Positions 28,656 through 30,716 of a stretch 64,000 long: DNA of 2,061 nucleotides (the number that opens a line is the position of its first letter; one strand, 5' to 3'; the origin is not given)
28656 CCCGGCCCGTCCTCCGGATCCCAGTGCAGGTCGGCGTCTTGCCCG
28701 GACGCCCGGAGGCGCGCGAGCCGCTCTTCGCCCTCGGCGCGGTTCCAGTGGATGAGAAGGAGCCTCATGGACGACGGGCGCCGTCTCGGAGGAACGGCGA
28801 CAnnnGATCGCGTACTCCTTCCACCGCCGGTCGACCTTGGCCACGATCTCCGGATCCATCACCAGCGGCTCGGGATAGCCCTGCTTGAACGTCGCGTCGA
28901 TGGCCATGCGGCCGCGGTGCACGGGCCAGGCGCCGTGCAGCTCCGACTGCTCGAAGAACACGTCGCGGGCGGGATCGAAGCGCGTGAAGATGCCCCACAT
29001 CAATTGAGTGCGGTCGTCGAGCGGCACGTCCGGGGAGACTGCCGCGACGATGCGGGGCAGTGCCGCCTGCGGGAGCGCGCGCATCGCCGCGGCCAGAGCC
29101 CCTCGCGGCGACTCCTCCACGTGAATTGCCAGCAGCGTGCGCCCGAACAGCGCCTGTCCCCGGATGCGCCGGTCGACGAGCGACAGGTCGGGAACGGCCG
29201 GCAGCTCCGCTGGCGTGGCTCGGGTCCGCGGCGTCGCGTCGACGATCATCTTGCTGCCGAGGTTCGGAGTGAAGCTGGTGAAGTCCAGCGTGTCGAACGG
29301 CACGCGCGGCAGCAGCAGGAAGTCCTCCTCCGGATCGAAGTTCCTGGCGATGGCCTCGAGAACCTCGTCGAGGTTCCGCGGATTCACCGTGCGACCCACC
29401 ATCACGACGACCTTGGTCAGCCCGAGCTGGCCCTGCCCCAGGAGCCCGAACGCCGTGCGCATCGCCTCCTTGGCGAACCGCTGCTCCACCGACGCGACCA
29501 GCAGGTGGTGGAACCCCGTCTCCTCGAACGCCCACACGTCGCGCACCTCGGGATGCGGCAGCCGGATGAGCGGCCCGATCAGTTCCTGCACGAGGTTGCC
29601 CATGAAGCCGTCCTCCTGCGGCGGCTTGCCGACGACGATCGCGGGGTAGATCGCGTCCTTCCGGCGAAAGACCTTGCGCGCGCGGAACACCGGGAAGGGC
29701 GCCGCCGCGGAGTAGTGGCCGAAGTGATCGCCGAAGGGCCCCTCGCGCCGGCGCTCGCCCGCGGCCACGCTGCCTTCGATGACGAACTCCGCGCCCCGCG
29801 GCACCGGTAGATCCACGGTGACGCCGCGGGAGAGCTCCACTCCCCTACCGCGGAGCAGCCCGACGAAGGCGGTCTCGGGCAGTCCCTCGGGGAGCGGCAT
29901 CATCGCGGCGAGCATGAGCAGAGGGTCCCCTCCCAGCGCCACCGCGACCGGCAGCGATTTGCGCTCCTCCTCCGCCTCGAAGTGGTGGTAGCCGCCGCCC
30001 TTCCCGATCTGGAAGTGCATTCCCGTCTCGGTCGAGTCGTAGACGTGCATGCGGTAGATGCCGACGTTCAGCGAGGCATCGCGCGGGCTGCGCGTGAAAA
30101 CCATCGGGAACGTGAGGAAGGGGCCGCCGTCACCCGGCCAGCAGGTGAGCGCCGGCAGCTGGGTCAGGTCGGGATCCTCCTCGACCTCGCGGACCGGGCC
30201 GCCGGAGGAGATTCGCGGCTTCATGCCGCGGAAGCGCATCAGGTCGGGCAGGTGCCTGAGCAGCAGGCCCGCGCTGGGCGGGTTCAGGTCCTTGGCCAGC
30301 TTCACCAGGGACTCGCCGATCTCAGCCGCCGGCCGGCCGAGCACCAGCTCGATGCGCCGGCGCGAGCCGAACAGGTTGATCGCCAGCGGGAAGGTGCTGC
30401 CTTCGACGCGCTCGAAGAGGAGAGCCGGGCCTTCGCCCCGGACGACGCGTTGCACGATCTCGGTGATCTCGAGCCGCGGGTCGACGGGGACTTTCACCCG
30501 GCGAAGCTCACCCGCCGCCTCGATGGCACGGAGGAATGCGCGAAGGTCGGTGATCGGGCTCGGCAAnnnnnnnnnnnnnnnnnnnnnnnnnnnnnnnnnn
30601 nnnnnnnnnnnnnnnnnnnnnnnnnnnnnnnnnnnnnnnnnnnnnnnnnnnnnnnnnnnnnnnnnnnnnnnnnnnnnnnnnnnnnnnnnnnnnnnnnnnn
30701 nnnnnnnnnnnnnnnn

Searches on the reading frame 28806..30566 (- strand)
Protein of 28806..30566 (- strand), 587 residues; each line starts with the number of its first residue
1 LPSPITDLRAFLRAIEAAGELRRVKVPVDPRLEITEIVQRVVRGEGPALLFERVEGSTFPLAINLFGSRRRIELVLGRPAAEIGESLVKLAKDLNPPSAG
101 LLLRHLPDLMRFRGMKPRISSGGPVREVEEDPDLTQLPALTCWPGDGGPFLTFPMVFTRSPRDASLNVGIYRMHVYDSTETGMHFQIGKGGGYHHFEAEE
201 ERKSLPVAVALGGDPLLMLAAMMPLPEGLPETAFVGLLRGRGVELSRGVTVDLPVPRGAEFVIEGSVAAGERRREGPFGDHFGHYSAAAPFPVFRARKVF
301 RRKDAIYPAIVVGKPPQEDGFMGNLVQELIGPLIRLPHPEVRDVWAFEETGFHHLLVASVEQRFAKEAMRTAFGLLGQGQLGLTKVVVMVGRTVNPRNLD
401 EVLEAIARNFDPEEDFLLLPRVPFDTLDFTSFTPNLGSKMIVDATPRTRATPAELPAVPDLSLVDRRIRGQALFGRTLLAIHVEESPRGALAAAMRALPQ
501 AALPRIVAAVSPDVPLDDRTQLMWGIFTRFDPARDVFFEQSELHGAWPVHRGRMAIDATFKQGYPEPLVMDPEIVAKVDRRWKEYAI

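Call 23: search_protein_families(library=pfam, proteins=[window:28806-30566:-], max_evalue=0.001)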
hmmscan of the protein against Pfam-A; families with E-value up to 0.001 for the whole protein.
window:28806-30566:- (587 aa): 3 families
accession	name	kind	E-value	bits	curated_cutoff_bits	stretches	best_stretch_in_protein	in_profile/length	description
PF01977.22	UbiD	-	1.1e-72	243.9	23.3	1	123-315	8-206/206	3-octaprenyl-4-hydroxybenzoate carboxy-lyase Rift-related domain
PF20696.2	UbiD_C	-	1.1e-40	139.1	24.2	2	321-444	2-127/127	3-octaprenyl-4-hydroxybenzoate carboxy-lyase C-terminal domain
PF20695.2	UbiD_N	-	3.1e-26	91.7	24.3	1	13-89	2-76/78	3-octaprenyl-4-hydroxybenzoate carboxy-lyase N-terminal domain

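Call 73: search_protein_families(library=ncbifam, proteins=[window:28806-30566:-], max_evalue=0.001)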
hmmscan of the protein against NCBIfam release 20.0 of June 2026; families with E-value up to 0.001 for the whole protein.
window:28806-30566:- (587 aa): 7 families
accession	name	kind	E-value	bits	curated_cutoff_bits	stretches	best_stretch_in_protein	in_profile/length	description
TIGR03701.1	mena_SCO4490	equivalog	7.4e-147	489.6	495.9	1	11-439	2-433/433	menaquinone biosynthesis decarboxylase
TIGR00148.1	TIGR00148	subfamily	2e-121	405.7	244.85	1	8-445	1-436/438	UbiD family decarboxylase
NF008175.0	PRK10922.1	equivalog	2.5e-97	326.4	788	2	6-447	7-458/497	4-hydroxy-3-polyprenylbenzoate decarboxylase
NF041204.1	VdcC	exception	4.6e-72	243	650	1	6-447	2-438/467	non-oxidative hydroxyarylic acid decarboxylases subunit C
TIGR02724.1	phenyl_P_beta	equivalog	2.8e-34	118.3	468.95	1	7-427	2-419/472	phenylphosphate carboxylase subunit beta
NF041219.1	BagN_FevL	exception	8.1e-33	113.6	1000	1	5-318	17-331/502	bagremycin/ferroverdin biosynthesis UbiD family decarboxylase BagN/FevL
TIGR02723.1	phenyl_P_alpha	equivalog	4.6e-24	84.9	564.6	1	129-414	122-408/485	phenylphosphate carboxylase subunit alpha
